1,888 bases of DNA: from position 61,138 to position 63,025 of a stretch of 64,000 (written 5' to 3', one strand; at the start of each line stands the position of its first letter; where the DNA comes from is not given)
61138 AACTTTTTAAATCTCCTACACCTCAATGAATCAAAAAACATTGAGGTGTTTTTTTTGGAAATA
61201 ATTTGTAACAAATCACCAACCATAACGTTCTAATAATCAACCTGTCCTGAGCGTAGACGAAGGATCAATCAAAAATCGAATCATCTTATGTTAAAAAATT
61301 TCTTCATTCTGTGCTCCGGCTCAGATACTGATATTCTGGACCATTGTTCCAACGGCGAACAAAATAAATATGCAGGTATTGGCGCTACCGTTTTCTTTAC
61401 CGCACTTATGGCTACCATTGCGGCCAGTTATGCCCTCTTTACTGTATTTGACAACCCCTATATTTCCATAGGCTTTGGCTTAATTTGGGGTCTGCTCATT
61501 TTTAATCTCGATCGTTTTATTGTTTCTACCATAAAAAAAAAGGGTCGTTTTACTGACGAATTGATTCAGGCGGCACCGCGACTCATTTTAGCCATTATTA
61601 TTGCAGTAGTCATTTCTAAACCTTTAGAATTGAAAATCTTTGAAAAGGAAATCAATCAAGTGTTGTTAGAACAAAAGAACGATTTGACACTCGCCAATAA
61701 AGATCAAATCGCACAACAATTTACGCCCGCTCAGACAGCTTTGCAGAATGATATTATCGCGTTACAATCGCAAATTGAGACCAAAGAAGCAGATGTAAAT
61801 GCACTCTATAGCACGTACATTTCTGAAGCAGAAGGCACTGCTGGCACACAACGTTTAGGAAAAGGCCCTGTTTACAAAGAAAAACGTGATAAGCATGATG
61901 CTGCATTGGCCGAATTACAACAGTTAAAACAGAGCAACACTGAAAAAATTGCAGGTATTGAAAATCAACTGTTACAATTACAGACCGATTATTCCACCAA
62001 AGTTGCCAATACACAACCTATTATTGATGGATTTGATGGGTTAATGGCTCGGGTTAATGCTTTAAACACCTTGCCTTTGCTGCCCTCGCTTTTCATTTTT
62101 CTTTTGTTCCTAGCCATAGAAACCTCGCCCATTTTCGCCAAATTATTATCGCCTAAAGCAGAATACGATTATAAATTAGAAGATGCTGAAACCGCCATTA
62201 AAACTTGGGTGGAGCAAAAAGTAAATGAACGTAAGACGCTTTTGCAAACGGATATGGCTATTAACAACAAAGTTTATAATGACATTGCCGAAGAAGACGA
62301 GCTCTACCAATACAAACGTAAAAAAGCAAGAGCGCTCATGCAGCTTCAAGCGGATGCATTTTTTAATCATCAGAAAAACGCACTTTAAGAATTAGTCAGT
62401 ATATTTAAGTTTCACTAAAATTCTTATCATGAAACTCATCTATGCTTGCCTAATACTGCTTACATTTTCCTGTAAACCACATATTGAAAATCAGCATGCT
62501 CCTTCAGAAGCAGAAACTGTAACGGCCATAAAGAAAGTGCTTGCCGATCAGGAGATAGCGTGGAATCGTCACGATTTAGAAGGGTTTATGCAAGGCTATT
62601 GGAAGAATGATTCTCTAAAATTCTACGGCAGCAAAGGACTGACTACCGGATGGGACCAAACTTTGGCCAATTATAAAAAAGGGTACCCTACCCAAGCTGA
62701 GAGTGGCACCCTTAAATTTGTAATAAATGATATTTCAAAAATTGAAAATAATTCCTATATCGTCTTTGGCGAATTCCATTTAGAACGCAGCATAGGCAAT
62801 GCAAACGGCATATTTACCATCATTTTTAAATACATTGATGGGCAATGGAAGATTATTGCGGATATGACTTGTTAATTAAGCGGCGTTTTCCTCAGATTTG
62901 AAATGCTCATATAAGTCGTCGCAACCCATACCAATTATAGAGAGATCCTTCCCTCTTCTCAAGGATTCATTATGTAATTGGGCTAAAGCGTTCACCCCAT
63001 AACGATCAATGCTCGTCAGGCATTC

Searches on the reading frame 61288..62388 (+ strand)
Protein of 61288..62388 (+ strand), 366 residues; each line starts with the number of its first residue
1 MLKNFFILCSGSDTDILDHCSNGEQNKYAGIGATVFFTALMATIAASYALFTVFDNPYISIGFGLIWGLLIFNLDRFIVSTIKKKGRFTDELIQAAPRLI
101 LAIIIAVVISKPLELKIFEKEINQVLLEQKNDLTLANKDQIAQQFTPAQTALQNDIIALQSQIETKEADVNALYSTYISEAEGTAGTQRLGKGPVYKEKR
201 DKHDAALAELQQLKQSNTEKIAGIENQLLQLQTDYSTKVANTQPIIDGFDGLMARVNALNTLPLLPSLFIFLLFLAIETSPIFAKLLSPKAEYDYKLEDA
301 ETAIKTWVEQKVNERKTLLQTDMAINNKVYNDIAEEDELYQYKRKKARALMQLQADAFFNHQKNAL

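Call 48: search_protein_families(library=pfam, proteins=[window:61288-62388:+])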
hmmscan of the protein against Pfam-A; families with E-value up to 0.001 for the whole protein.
window:61288-62388:+ (366 aa): 2 families
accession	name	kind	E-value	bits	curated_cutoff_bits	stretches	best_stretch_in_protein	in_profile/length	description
PF14362.11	DUF4407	-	9.2e-105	350.6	31.3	1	15-300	1-296/297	Domain of unknown function (DUF4407)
PF09340.15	NuA4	-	0.00014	22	25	1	207-254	2-49/78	Histone acetyltransferase subunit NuA4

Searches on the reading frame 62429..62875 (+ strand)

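Call 48: search_protein_families(library=pfam, proteins=[window:62429-62875:+])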
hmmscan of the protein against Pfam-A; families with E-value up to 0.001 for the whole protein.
window:62429-62875:+ (148 aa): 1 family
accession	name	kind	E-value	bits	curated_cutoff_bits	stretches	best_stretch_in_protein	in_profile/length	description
PF14534.12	DUF4440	-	2.4e-07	31.6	25.2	1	34-142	1-107/107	Domain of unknown function (DUF4440)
